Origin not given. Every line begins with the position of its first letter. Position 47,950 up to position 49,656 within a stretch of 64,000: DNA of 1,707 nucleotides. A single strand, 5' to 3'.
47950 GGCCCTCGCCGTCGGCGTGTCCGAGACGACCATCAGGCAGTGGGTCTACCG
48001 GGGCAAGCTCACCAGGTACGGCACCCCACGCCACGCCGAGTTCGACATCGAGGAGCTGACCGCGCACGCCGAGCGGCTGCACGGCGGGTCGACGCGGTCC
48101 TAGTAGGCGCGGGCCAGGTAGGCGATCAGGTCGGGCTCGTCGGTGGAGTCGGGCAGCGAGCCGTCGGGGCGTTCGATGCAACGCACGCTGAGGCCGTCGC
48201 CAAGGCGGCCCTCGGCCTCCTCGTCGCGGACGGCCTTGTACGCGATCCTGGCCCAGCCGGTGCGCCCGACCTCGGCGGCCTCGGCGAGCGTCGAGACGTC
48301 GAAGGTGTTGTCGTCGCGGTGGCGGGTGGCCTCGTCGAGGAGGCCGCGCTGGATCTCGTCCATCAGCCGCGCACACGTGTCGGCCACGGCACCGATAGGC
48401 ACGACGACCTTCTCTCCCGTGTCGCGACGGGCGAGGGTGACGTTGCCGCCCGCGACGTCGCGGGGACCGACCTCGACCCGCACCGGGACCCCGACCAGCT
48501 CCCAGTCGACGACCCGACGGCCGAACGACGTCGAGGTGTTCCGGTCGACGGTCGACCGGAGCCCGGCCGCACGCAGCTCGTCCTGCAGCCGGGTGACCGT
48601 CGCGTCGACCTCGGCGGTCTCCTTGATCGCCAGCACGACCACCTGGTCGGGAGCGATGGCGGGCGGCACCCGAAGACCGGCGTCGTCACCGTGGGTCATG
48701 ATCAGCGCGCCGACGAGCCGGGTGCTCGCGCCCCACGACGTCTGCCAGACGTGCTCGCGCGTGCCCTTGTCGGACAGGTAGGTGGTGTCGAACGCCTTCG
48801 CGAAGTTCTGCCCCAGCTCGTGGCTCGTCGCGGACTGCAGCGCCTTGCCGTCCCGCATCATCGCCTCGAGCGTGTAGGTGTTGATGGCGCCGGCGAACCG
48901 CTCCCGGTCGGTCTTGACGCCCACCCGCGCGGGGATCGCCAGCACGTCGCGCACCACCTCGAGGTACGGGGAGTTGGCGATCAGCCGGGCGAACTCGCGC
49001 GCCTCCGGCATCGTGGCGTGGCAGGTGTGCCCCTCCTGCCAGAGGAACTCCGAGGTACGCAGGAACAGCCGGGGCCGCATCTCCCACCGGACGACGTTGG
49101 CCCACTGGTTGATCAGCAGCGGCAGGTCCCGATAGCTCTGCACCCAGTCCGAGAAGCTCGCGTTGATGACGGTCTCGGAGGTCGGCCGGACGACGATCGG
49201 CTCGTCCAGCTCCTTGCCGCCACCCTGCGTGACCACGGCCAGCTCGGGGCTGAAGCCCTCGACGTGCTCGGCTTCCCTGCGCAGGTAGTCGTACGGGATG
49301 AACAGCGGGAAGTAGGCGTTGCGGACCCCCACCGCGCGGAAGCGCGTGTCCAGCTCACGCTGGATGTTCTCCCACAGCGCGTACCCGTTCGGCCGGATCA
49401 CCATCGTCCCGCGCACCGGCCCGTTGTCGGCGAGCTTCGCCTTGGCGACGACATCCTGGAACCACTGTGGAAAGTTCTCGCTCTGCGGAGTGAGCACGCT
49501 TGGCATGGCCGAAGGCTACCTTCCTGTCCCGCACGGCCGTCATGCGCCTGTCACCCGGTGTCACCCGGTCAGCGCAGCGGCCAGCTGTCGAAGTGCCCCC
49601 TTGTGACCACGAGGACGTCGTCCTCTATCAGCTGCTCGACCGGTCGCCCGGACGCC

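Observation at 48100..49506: Archaeal-type ProRS is the last gene of the NRPS-PKS array whose loading domain has a proline-like code: candidate self-resistance or proline-analogue link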

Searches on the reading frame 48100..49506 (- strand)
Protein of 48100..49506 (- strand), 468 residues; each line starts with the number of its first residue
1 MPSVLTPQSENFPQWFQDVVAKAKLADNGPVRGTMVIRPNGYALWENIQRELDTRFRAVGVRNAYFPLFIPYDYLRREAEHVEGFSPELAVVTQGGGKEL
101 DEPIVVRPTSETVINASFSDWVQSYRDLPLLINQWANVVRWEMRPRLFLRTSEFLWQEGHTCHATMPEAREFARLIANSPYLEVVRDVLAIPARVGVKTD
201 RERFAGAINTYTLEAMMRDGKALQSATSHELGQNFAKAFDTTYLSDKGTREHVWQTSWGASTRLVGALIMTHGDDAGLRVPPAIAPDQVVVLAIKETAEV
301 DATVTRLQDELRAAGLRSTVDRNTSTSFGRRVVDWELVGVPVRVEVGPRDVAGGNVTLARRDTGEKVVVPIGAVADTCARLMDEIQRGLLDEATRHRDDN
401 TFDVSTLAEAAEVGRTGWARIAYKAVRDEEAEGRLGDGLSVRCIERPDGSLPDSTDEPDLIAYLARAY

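Call 9: search_protein_families(library=pfam, proteins=[window:48100-49506:-], max_evalue=0.001)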
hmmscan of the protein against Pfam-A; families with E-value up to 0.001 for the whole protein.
window:48100-49506:- (468 aa): 2 families
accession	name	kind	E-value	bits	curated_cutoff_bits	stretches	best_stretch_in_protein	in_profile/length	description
PF03129.25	HGTP_anticodon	-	1.6e-18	67.1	21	1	288-378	1-91/94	Anticodon binding domain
PF00587.30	tRNA-synt_2b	-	1.7e-14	54.7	29.3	1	99-269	6-176/179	tRNA synthetase class II core domain (G, H, P, S and T)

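Call 11: search_protein_families(library=ncbifam, proteins=[window:48100-49506:-], max_evalue=0.001)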
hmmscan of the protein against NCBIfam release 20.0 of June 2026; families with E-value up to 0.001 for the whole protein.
window:48100-49506:- (468 aa): 8 families
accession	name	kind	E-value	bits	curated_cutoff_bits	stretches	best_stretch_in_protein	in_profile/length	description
TIGR00408.1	proS_fam_I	equivalog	2e-140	468.8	437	1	7-412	3-411/475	proline--tRNA ligase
NF006625.0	PRK09194.1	equivalog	3e-32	112.2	558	2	230-377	410-557/559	proline--tRNA ligase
NF008979.1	PRK12325.1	exception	3e-30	105.4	550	2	223-375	280-433/437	proline--tRNA ligase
TIGR00409.1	proS_fam_II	equivalog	4.3e-24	85.3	306.7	2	229-373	415-560/568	proline--tRNA ligase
NF003211.1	PRK04173.1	equivalog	5.4e-11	42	312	1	93-376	152-452/454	glycine--tRNA ligase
TIGR00418.1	thrS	equivalog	1.8e-09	37.1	383.65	1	234-374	421-557/565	threonine--tRNA ligase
TIGR00389.1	glyS_dimeric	equivalog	4.8e-08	32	243.3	1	278-378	463-561/565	glycine--tRNA ligase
NF003068.0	PRK03991.1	equivalog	2.4e-06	26.2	484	1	235-373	441-583/613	threonine--tRNA ligase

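Call 13: find_encoding_contigs(protein=window:48100-49506:-, flank=10000, max_places=10)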
Protein window:48100-49506:- (468 aa): 1 contig read that carries it; 1 place shown.
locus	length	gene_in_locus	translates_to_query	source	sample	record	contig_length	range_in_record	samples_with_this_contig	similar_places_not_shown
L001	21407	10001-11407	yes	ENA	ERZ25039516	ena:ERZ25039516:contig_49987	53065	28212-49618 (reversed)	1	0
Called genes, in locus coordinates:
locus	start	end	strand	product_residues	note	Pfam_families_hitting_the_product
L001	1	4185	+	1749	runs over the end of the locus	PF00109:ketoacyl-synt, PF02801:Ketoacyl-synt_C, PF16197:KAsynt_C_assoc, PF22336:RhiE-like_linker, PF22621:CurL-like_PKS_C, PF00698:Acyl_transf_1, PF22953:SpnB_Rossmann, PF00106:adh_short, +4 more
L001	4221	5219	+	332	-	PF00491:Arginase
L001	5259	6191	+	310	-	PF24827:AstE_AspA_cat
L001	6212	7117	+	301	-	PF02668:TauD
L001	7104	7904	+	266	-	-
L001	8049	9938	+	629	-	PF02310:B12-binding (weak), PF06368:Met_asp_mut_E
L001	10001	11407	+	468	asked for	PF00587:tRNA-synt_2b, PF03129:HGTP_anticodon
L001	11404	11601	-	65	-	-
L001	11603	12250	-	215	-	-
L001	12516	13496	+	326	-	PF07676:PD40 (faint), PF26550:Tricorn_2nd (faint), PF26549:Tricorn_N (faint)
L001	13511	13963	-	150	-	PF01243:PNPOx_N (weak)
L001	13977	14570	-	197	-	PF01209:Ubie_methyltran, PF13489:Methyltransf_23, PF05724:TPMT (weak), PF05175:MTS, PF13847:Methyltransf_31, PF08241:Methyltransf_11, PF08242:Methyltransf_12, PF13649:Methyltransf_25, +1 more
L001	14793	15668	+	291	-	PF01243:PNPOx_N, PF12900:Pyridox_ox_2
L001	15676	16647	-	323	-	PF00753:Lactamase_B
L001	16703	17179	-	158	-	-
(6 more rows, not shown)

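Call 14: find_homologous_proteins(query=window:48100-49506:-, max_evalue=1e-20)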
Query window:48100-49506:- (468 aa): 8000 proteins with E <= 1e-20 among 8000 candidates; the best 120 are listed.
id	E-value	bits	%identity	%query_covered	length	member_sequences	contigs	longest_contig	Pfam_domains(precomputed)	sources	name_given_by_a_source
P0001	0.0e+0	1058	100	100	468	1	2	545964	PF03129.26,PF00587.31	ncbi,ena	-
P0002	3.8e-240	815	75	100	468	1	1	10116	PF03129.26,PF00587.31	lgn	-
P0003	9.2e-239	811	74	100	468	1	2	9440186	PF03129.26,PF00587.31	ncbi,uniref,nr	ncbi:prolyl-tRNA synthetase [Crossiella equi]|uniref:Proline--tRNA ligase n=1 Tax=Crossiella equi Ta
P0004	2.6e-238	809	75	100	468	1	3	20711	PF03129.26,PF00587.31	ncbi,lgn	ncbi:MAG: proline--tRNA ligase [Pseudonocardia sp.]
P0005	4.6e-238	809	75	100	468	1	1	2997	PF03129.26,PF00587.31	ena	-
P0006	1.0e-237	807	74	100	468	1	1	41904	PF03129.26,PF00587.31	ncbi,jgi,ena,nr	ncbi:MAG: proline--tRNA ligase [Streptosporangiaceae bacterium]|nr:proline--tRNA ligase [Streptospor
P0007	1.2e-230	784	73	99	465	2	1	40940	PF03129.26,PF00587.31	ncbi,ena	-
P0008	2.0e-223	760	74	95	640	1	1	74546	PF03129.26,PF00587.31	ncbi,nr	nr:proline--tRNA ligase [Allokutzneria sp. NRRL B-24872]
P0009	7.6e-212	722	68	100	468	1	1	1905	PF03129.26,PF00587.31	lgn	-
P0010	1.3e-204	698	66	100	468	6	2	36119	PF03129.26,PF00587.31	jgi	-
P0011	1.6e-203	695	65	100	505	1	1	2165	PF03129.26,PF00587.31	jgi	jgi:prolyl-tRNA synthetase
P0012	1.1e-201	689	65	100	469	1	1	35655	PF03129.26,PF00587.31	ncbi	-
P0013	5.1e-198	677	64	99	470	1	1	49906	PF03129.26,PF00587.31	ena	-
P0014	1.3e-197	675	64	99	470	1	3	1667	PF03129.26,PF00587.31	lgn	-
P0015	1.7e-197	675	65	99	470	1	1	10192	PF03129.26,PF00587.31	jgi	jgi:prolyl-tRNA synthetase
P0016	2.1e-197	675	66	100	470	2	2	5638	PF03129.26,PF00587.31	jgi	jgi:prolyl-tRNA synthetase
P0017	2.6e-197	674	66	99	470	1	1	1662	PF03129.26,PF00587.31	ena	-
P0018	3.6e-197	674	63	100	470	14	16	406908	PF03129.26,PF00587.31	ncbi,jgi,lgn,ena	jgi:prolyl-tRNA synthetase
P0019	4.2e-197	674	65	100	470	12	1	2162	PF03129.26,PF00587.31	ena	-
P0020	5.1e-197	673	65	100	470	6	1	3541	PF03129.26,PF00587.31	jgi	jgi:prolyl-tRNA synthetase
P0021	5.5e-197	673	65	99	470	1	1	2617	PF03129.26,PF00587.31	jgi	jgi:prolyl-tRNA synthetase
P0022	8.0e-197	673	64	100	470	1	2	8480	PF03129.26,PF00587.31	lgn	-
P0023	1.5e-196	672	64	99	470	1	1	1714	PF03129.26,PF00587.31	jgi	jgi:prolyl-tRNA synthetase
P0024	1.7e-196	672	64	99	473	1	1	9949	PF03129.26,PF00587.31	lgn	-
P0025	1.8e-196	671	64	99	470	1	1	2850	PF03129.26,PF00587.31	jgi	jgi:prolyl-tRNA synthetase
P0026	2.8e-196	671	64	99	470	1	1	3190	PF03129.26,PF00587.31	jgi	jgi:prolyl-tRNA synthetase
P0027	2.8e-196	671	66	100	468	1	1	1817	PF03129.26,PF00587.31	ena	-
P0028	3.1e-196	671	65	100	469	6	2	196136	PF03129.26,PF00587.31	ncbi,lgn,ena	ncbi:MAG: proline--tRNA ligase [Acidimicrobiales bacterium]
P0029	3.3e-196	671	63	100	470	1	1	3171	PF03129.26,PF00587.31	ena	-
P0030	3.4e-196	671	65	99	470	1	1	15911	PF03129.26,PF00587.31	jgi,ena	-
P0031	2.0e-195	668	64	99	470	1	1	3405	PF03129.26,PF00587.31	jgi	jgi:prolyl-tRNA synthetase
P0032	2.3e-195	668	63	100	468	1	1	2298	PF03129.26,PF00587.31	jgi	jgi:prolyl-tRNA synthetase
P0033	2.8e-195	668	64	100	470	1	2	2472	PF03129.26,PF00587.31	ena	-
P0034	3.0e-195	667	64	100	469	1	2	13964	PF03129.26,PF00587.31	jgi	jgi:prolyl-tRNA synthetase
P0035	3.9e-195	667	64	100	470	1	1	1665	PF03129.26,PF00587.31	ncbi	-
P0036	4.6e-195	667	65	100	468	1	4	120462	PF03129.26,PF00587.31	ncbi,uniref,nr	ncbi:proline--tRNA ligase [Frankia sp. CNm7]|uniref:Proline--tRNA ligase n=1 Tax=Frankia nepalensis 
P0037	5.1e-195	667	64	99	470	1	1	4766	PF03129.26,PF00587.31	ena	-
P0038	6.2e-195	666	64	100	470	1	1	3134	PF03129.26,PF00587.31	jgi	jgi:prolyl-tRNA synthetase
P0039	6.4e-195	666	65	99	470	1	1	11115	PF03129.26,PF00587.31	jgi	jgi:prolyl-tRNA synthetase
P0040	7.3e-195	666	65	99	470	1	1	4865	PF03129.26,PF00587.31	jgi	jgi:prolyl-tRNA synthetase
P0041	7.5e-195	666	65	99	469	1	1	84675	PF03129.26,PF00587.31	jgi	jgi:prolyl-tRNA synthetase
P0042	7.7e-195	666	64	99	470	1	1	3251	PF03129.26,PF00587.31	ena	-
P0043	1.2e-194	666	64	100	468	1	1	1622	PF03129.26,PF00587.31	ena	-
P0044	1.2e-194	665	64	99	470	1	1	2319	PF03129.26,PF00587.31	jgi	-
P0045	2.0e-194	665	64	99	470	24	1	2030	PF03129.26,PF00587.31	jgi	jgi:prolyl-tRNA synthetase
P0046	2.2e-194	665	63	100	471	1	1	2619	PF03129.26,PF00587.31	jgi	jgi:prolyl-tRNA synthetase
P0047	2.3e-194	665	63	99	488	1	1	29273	PF03129.26,PF00587.31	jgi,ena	-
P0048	2.7e-194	664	63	100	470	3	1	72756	PF03129.26,PF00587.31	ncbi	-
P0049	3.2e-194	664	64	99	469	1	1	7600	PF03129.26,PF00587.31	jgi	jgi:prolyl-tRNA synthetase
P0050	3.7e-194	664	64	99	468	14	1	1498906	PF03129.26,PF00587.31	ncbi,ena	-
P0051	3.9e-194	664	63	100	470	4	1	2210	PF03129.26,PF00587.31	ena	-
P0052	3.9e-194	664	64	99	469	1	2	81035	PF03129.26,PF00587.31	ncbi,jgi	ncbi:MAG: prolyl-tRNA synthetase [Actinomycetota bacterium]|jgi:prolyl-tRNA synthetase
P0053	4.0e-194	664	65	99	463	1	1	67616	PF03129.26,PF00587.31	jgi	-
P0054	4.4e-194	664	64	99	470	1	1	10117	PF03129.26,PF00587.31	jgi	jgi:prolyl-tRNA synthetase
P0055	5.4e-194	663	62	100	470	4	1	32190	PF03129.26,PF00587.31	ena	-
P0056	5.4e-194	663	64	100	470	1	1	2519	PF03129.26,PF00587.31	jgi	jgi:prolyl-tRNA synthetase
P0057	6.1e-194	663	64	100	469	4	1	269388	PF03129.26,PF00587.31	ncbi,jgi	ncbi:MAG: prolyl-tRNA synthetase [Actinomycetota bacterium]|jgi:prolyl-tRNA synthetase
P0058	6.2e-194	663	64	99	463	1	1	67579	PF03129.26,PF00587.31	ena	-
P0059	6.8e-194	663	64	99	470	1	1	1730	PF03129.26,PF00587.31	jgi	jgi:prolyl-tRNA synthetase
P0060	7.3e-194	663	64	100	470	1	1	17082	PF03129.26,PF00587.31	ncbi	-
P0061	7.9e-194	663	63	99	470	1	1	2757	PF03129.26,PF00587.31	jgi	jgi:prolyl-tRNA synthetase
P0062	7.9e-194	663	64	99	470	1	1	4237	PF03129.26,PF00587.31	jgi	jgi:prolyl-tRNA synthetase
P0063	8.3e-194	663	64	99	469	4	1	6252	PF03129.26,PF00587.31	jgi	jgi:prolyl-tRNA synthetase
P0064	9.2e-194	663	65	100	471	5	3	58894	PF03129.26,PF00587.31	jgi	jgi:prolyl-tRNA synthetase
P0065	1.1e-193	662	64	99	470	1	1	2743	PF03129.26,PF00587.31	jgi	jgi:prolyl-tRNA synthetase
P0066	1.3e-193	662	64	100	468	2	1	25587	PF03129.26,PF00587.31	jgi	-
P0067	1.5e-193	662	64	99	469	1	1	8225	PF03129.26,PF00587.31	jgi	jgi:prolyl-tRNA synthetase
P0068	1.9e-193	662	65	99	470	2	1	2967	PF03129.26,PF00587.31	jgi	jgi:prolyl-tRNA synthetase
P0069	2.0e-193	661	63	100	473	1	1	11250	PF03129.26,PF00587.31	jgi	jgi:prolyl-tRNA synthetase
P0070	2.1e-193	661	63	99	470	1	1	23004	PF03129.26,PF00587.31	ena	-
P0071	2.1e-193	661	65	99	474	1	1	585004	PF03129.26,PF00587.31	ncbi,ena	-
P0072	2.6e-193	661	63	99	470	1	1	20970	PF03129.26,PF00587.31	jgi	jgi:prolyl-tRNA synthetase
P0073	2.7e-193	661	63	99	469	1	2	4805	PF03129.26,PF00587.31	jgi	-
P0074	3.0e-193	661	63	100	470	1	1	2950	PF03129.26,PF00587.31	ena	-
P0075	3.1e-193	661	63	99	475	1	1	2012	PF03129.26,PF00587.31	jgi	jgi:prolyl-tRNA synthetase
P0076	3.2e-193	661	64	99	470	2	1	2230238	PF03129.26,PF00587.31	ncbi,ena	-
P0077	3.8e-193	660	63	100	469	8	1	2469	PF03129.26,PF00587.31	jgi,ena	jgi:prolyl-tRNA synthetase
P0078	4.0e-193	660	63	100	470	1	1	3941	PF03129.26,PF00587.31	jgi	jgi:prolyl-tRNA synthetase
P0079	4.1e-193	660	64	99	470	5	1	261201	PF03129.26,PF00587.31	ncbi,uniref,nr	ncbi:proline--tRNA ligase [Cryptosporangium phraense]|uniref:Proline--tRNA ligase n=1 Tax=Cryptospor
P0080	4.6e-193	660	64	100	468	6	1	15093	PF03129.26,PF00587.31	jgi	jgi:prolyl-tRNA synthetase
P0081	5.1e-193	660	64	100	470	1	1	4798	PF03129.26,PF00587.31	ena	-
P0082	5.1e-193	660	63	100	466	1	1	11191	PF03129.26,PF00587.31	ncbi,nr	ncbi:MAG TPA: proline--tRNA ligase [Mycobacteriales bacterium]|nr:proline--tRNA ligase [Mycobacteria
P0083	5.3e-193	660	65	100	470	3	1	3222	PF03129.26,PF00587.31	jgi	jgi:prolyl-tRNA synthetase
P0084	5.3e-193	660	65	99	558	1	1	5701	PF03129.26,PF00587.31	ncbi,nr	ncbi:MAG TPA: proline--tRNA ligase [Acidimicrobiales bacterium]|nr:proline--tRNA ligase [Acidimicrob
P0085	5.3e-193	660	65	99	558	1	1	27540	PF03129.26,PF00587.31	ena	-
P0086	6.1e-193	660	64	100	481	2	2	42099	PF03129.26,PF00587.31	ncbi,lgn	-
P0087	6.4e-193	660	63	99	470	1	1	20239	PF03129.26,PF00587.31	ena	-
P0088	8.2e-193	659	63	100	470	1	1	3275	PF03129.26,PF00587.31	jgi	-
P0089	1.1e-192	659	64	100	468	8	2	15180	PF03129.26,PF00587.31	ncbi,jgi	ncbi:MAG: prolyl-tRNA synthetase [Acidimicrobiaceae bacterium]|jgi:prolyl-tRNA synthetase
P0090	1.2e-192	659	63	100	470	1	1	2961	PF03129.26,PF00587.31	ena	-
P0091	1.2e-192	659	64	99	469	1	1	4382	PF03129.26,PF00587.31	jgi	jgi:prolyl-tRNA synthetase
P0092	1.3e-192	659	62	99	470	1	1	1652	PF03129.26,PF00587.31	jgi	jgi:prolyl-tRNA synthetase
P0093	1.3e-192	659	62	99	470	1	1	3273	PF03129.26,PF00587.31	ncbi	ncbi:MAG TPA: proline--tRNA ligase [Acidimicrobiales bacterium]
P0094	1.4e-192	659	63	99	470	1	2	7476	PF03129.26,PF00587.31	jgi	jgi:prolyl-tRNA synthetase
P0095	1.5e-192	659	65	99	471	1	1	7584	PF03129.26,PF00587.31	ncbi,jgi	jgi:prolyl-tRNA synthetase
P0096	1.5e-192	659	63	100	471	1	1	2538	PF03129.26,PF00587.31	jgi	jgi:prolyl-tRNA synthetase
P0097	1.5e-192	659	64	100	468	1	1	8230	PF03129.26,PF00587.31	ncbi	-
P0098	1.6e-192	658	63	100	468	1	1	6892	PF03129.26,PF00587.31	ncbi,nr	ncbi:MAG: proline--tRNA ligase [Actinomycetota bacterium]|nr:proline--tRNA ligase [Actinomycetota ba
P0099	1.6e-192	658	64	99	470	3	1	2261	PF03129.26,PF00587.31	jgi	jgi:prolyl-tRNA synthetase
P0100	1.7e-192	658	63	99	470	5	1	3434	PF03129.26,PF00587.31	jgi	jgi:prolyl-tRNA synthetase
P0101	1.7e-192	658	64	100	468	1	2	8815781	PF03129.26,PF00587.31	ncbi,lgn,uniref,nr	ncbi:proline--tRNA ligase [Pseudofrankia inefficax]|uniref:Proline--tRNA ligase n=1 Tax=Pseudofranki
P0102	1.8e-192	658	63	99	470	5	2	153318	PF03129.26,PF00587.31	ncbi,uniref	ncbi:proline--tRNA ligase [Cryptosporangium minutisporangium]|uniref:Proline--tRNA ligase n=1 Tax=Cr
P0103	1.9e-192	658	63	99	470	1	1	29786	PF03129.26,PF00587.31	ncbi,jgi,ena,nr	ncbi:MAG TPA: proline--tRNA ligase [Acidimicrobiales bacterium]|nr:proline--tRNA ligase [Acidimicrob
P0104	2.0e-192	658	62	100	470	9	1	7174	PF03129.26,PF00587.31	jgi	-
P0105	2.0e-192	658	63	99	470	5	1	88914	PF03129.26,PF00587.31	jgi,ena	-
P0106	2.1e-192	658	63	100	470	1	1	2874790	PF03129.26,PF00587.31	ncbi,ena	-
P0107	2.1e-192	658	63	100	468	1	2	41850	PF03129.26,PF00587.31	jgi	jgi:prolyl-tRNA synthetase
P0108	2.3e-192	658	64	99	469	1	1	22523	PF03129.26,PF00587.31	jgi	jgi:prolyl-tRNA synthetase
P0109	2.3e-192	658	64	99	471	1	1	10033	PF03129.26,PF00587.31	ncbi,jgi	jgi:prolyl-tRNA synthetase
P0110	2.3e-192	658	64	100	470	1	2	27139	PF03129.26,PF00587.31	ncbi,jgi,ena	ncbi:MAG TPA: proline--tRNA ligase [Mycobacteriales bacterium]|jgi:prolyl-tRNA synthetase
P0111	2.5e-192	658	64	99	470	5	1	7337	PF03129.26,PF00587.31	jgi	jgi:prolyl-tRNA synthetase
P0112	2.6e-192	658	64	99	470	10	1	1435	PF03129.26,PF00587.31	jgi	jgi:prolyl-tRNA synthetase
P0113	2.9e-192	658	65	99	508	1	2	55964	PF03129.26,PF00587.31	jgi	jgi:prolyl-tRNA synthetase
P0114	3.1e-192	657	64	100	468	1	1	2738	PF03129.26,PF00587.31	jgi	-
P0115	3.2e-192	657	63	99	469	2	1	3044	PF03129.26,PF00587.31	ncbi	-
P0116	3.8e-192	657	63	99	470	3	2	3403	PF03129.26,PF00587.31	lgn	-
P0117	4.1e-192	657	63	100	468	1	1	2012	PF03129.26,PF00587.31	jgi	-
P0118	4.9e-192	657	63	99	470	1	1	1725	PF03129.26,PF00587.31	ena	-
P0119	5.1e-192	657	62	99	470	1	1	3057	PF03129.26,PF00587.31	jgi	jgi:prolyl-tRNA synthetase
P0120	5.9e-192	657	62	100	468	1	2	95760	PF03129.26,PF00587.31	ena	-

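Call 15: list_cluster_members(proteins=[window:48100-49506:-, window:9094-11307:+, window:54214-55212:-, window:49569-51473:-])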
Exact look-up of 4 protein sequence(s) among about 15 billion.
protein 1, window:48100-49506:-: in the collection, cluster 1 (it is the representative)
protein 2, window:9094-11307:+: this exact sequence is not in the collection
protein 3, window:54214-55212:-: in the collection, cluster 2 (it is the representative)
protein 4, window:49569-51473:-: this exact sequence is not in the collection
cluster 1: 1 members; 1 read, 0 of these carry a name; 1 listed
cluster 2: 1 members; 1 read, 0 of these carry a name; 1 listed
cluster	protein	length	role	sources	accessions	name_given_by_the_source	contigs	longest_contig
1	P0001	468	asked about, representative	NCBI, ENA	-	-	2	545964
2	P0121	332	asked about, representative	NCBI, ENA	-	-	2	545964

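Call 16: find_encoding_contigs(protein=P0003, flank=10000, max_places=3)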
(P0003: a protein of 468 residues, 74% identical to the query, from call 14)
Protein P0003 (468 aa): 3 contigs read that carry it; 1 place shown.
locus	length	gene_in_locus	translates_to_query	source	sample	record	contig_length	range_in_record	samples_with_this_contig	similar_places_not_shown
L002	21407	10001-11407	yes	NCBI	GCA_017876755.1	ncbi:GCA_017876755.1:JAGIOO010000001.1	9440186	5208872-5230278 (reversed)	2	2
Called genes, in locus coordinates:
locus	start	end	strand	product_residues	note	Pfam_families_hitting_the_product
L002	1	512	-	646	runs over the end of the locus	-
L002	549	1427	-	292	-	-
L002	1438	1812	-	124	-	-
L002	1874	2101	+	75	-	-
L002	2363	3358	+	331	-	PF13439:Glyco_transf_4, PF13579:Glyco_trans_4_4, PF20706:GT4-conflict, PF00534:Glycos_transf_1, PF13692:Glyco_trans_1_4, PF13524:Glyco_trans_1_2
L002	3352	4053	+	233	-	PF01209:Ubie_methyltran, PF02353:CMAS (weak), PF13489:Methyltransf_23, PF13847:Methyltransf_31, PF08241:Methyltransf_11, PF08242:Methyltransf_12, PF13649:Methyltransf_25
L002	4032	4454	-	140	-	-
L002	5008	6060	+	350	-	PF00009:GTP_EFTU (faint), PF02492:cobW, PF07683:CobW_C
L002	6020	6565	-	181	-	-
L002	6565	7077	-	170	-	-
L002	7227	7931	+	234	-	PF11139:SfLAP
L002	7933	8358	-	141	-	PF00990:GGDEF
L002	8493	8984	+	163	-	PF05534:HicB (weak)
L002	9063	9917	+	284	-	PF13349:DUF4097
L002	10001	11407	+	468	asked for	PF00587:tRNA-synt_2b, PF03129:HGTP_anticodon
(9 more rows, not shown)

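Call 17: find_encoding_contigs(protein=P0008, flank=10000, max_places=3)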
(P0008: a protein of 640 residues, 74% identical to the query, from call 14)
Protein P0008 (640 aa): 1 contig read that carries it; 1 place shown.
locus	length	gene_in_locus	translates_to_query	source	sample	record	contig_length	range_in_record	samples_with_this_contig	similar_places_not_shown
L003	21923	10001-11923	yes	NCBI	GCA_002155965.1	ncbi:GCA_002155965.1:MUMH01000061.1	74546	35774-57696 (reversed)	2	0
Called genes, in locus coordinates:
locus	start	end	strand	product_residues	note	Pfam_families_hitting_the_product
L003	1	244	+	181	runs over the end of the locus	-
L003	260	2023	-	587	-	PF07728:AAA_5 (faint)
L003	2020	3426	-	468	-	PF13203:DUF2201_N (weak)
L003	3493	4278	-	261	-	-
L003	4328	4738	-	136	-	-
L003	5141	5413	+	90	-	-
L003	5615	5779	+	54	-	-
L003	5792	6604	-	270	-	PF13359:DDE_Tnp_4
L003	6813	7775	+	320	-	-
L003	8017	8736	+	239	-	PF14436:EndoU_bacteria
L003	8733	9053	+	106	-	-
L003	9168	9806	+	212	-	PF13349:DUF4097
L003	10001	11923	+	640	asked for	PF00587:tRNA-synt_2b, PF03129:HGTP_anticodon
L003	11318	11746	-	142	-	PF00854:PTR2, PF07690:MFS_1 (weak)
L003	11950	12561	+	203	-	PF13021:DUF3885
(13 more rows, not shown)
